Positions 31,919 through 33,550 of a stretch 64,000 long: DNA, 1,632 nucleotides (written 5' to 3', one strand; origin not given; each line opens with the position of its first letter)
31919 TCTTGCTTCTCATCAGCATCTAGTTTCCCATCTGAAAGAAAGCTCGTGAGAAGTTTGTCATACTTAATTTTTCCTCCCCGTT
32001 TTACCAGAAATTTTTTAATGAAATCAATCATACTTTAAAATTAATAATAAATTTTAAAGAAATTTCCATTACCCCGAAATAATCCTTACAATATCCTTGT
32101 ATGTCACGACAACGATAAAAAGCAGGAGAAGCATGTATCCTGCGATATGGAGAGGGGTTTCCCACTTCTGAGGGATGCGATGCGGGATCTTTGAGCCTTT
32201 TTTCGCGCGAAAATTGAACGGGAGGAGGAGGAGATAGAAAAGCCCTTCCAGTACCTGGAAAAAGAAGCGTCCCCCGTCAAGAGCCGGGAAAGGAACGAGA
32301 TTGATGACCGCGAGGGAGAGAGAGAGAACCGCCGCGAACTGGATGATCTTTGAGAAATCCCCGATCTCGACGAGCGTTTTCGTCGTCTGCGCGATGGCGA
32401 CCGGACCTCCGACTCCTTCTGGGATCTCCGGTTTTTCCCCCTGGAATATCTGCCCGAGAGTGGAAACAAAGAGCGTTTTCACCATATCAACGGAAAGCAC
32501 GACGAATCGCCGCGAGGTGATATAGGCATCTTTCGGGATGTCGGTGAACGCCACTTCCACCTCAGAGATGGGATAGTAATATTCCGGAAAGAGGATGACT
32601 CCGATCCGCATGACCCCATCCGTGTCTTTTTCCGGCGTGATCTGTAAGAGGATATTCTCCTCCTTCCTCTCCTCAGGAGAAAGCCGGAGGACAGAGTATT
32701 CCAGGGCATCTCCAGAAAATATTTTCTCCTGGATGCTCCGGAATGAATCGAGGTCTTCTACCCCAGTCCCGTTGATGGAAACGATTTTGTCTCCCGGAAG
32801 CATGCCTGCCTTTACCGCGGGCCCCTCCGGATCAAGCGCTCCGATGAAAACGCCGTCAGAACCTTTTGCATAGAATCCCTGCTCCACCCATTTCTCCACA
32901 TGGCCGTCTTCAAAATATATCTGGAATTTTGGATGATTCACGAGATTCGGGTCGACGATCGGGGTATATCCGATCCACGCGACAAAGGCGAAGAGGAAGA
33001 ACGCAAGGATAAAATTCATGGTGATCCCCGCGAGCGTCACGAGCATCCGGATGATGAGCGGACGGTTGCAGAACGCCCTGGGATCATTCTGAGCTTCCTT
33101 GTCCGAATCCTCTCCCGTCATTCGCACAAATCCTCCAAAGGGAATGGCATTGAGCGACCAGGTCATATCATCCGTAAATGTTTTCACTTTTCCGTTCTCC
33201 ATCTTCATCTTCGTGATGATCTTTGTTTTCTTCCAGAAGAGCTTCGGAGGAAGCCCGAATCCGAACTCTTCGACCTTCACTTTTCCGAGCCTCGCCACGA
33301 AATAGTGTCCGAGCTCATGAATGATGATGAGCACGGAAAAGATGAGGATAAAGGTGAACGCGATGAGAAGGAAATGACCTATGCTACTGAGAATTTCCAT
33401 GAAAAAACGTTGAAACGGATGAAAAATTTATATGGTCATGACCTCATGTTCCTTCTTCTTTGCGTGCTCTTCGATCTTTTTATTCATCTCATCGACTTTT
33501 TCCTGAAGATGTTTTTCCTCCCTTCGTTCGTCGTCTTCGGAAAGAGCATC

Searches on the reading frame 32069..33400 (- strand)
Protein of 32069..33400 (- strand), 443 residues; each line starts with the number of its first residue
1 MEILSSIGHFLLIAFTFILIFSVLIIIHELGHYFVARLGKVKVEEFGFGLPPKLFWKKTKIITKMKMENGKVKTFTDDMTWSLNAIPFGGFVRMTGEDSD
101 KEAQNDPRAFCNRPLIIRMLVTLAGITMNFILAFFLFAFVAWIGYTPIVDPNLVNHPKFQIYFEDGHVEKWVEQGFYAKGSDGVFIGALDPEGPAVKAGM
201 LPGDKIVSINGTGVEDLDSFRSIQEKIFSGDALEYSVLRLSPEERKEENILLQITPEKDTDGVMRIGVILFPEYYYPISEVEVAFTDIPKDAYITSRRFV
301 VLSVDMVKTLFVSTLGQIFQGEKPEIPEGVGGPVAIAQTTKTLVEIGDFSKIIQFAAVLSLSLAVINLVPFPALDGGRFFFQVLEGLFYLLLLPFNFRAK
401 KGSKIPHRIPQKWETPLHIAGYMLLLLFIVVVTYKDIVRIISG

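Call 14: search_protein_families(library=pfam, proteins=[window:32069-33400:-], max_evalue=0.001)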
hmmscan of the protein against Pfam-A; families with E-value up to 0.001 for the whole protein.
window:32069-33400:- (443 aa): 4 families
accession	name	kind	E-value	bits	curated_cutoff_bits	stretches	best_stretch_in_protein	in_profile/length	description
PF02163.28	Peptidase_M50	-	2.6e-44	151.6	27.2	1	17-387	2-197/221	Peptidase family M50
PF17820.7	PDZ_6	-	2.3e-07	30.9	27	1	186-221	2-37/54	PDZ domain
PF13180.12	PDZ_2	-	7.4e-07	29.8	27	1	182-239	12-69/80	PDZ domain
PF00595.29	PDZ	-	4.3e-05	24.2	23.2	1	181-217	24-60/81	PDZ domain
